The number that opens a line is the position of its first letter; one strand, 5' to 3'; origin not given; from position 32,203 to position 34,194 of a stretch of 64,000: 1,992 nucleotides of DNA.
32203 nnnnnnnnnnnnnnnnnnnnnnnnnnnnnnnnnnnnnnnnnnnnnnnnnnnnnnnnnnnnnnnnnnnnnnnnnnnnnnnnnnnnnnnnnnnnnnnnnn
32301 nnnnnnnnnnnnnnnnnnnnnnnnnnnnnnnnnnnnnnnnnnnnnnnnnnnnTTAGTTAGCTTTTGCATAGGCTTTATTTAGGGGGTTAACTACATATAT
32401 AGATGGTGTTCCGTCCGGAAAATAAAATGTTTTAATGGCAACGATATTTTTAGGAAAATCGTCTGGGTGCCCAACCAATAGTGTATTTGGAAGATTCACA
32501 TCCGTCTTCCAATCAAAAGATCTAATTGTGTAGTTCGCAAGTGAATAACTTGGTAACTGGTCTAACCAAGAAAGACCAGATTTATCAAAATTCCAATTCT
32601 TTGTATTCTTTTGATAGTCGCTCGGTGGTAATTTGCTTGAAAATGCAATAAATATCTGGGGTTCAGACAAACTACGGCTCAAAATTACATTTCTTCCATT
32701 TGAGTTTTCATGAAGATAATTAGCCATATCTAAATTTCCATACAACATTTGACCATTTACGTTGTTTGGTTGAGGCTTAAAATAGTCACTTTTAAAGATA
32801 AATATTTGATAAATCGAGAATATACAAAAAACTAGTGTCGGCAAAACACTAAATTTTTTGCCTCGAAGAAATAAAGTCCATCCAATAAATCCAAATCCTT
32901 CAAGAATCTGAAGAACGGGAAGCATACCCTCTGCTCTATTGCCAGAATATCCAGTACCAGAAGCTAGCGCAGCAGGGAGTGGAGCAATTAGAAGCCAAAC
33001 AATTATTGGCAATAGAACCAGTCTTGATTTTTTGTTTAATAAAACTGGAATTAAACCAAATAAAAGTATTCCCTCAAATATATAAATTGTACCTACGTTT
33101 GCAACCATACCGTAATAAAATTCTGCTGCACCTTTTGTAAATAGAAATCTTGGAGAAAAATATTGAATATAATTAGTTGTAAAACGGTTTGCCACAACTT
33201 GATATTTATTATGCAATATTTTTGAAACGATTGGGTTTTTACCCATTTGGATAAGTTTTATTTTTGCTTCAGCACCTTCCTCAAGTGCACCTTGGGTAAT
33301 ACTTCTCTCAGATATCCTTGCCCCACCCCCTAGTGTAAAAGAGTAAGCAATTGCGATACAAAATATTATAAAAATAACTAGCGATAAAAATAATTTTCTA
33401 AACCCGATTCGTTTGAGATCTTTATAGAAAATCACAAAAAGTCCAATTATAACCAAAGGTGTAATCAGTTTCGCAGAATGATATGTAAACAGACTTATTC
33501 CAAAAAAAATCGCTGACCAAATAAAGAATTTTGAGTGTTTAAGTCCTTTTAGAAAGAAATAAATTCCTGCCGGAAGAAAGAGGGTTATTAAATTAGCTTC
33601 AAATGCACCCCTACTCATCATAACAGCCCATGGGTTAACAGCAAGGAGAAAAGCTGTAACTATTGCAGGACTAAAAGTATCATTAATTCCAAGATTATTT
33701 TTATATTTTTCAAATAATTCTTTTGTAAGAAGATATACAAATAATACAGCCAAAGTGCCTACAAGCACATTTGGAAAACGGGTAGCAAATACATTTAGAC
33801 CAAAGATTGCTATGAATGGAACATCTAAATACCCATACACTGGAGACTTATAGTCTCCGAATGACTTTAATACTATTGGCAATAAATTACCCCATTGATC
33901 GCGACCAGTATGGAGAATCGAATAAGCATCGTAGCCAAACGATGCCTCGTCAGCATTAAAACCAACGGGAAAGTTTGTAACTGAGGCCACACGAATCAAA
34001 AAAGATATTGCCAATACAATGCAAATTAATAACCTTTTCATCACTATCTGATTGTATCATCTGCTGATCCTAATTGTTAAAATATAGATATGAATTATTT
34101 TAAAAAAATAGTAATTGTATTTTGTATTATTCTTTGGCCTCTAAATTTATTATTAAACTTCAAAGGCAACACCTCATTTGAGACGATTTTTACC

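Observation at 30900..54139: Undescribed-looking membrane protein family (family C) with a rigid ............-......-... motif, in two paralogs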

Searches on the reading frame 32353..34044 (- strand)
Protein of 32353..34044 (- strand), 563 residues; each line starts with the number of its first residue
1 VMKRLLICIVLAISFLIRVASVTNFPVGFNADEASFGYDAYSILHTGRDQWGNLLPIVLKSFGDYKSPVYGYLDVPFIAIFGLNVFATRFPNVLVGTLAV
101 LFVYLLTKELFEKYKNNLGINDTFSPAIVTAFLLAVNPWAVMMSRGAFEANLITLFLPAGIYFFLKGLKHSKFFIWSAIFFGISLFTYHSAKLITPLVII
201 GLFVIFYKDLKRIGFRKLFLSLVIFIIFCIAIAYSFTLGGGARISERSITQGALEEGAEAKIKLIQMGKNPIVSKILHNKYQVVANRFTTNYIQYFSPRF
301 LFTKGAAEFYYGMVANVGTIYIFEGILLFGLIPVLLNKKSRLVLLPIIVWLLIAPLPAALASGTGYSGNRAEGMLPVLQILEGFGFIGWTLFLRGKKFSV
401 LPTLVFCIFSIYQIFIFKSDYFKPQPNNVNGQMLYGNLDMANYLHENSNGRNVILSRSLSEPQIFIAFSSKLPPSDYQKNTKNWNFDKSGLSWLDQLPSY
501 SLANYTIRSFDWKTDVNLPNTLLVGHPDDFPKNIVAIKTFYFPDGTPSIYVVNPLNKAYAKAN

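Call 7: search_protein_families(library=pfam, max_evalue=0.1, proteins=[window:32353-34044:-])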
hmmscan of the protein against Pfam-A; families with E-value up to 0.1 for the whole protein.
window:32353-34044:- (563 aa): 1 family
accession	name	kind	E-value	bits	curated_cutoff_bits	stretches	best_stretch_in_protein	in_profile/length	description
PF13231.12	PMT_2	-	2.7e-10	41.1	26.1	1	66-230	2-153/160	Dolichyl-phosphate-mannose-protein mannosyltransferase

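Call 9: search_protein_families(library=ncbifam, max_evalue=0.1, proteins=[window:32353-34044:-])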
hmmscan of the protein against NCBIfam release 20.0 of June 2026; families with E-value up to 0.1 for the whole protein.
window:32353-34044:- (563 aa): 2 families
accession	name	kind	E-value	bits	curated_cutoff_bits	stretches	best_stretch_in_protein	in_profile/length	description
TIGR03663.1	TIGR03663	subfamily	4.3e-05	22.7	126.25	1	6-215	3-190/435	flippase activity-associated protein Agl23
NF009784.2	PRK13279.1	equivalog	0.022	13.4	567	1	67-228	61-218/539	lipid IV(A) 4-amino-4-deoxy-L-arabinosyltransferase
